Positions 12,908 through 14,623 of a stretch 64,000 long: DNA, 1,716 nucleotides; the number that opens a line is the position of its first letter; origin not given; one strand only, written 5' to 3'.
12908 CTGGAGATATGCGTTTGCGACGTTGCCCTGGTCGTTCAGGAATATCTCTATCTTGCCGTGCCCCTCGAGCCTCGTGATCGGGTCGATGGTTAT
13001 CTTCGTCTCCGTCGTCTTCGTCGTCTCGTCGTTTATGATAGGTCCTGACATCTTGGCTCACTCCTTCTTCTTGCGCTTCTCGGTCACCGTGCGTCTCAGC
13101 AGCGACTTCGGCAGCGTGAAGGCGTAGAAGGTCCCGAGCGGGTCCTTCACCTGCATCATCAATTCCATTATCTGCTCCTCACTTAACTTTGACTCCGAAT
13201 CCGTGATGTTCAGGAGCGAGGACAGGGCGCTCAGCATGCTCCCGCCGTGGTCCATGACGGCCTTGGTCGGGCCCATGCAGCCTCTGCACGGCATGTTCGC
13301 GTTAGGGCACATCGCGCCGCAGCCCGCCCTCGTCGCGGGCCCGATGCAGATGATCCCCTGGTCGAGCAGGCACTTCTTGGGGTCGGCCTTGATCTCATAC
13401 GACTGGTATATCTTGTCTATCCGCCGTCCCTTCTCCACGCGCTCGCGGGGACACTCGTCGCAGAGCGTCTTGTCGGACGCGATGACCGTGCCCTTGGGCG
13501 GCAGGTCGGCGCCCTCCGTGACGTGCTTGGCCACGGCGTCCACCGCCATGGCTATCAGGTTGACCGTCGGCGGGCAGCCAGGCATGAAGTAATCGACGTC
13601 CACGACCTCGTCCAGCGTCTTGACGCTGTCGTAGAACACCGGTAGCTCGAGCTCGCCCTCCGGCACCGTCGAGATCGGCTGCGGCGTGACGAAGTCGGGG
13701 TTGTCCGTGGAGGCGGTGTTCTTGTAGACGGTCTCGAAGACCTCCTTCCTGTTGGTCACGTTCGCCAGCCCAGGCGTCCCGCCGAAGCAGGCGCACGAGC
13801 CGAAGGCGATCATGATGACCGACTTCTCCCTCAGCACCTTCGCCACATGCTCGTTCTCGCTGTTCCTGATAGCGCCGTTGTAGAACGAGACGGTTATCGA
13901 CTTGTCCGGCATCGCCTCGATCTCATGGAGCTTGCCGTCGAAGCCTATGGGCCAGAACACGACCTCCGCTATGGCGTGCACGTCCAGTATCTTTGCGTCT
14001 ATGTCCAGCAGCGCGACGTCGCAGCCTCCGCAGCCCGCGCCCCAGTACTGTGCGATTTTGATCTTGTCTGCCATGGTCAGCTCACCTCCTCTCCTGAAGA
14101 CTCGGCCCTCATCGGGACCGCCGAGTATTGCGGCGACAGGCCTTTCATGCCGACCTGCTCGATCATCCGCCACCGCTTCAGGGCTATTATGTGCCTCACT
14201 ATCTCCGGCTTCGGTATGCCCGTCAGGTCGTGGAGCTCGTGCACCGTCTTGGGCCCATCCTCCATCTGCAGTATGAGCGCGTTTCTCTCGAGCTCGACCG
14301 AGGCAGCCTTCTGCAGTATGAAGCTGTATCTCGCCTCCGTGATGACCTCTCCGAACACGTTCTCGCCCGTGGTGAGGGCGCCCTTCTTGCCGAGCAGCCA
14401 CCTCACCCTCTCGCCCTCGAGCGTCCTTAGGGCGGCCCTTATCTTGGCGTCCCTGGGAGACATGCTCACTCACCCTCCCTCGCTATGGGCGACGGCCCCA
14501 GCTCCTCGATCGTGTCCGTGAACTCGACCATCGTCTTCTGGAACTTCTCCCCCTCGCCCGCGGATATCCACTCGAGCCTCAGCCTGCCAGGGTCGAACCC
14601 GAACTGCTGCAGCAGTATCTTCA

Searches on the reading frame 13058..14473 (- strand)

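Call 8: search_protein_families(library=pfam, proteins=[window:13058-14473:-], max_evalue=0.00001)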
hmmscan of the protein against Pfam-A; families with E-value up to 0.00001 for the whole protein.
window:13058-14473:- (471 aa): 1 family
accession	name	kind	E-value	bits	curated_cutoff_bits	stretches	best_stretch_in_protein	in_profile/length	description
PF01058.29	Oxidored_q6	-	1.3e-19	70.6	27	1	148-311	1-125/128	NADH ubiquinone oxidoreductase, 20 Kd subunit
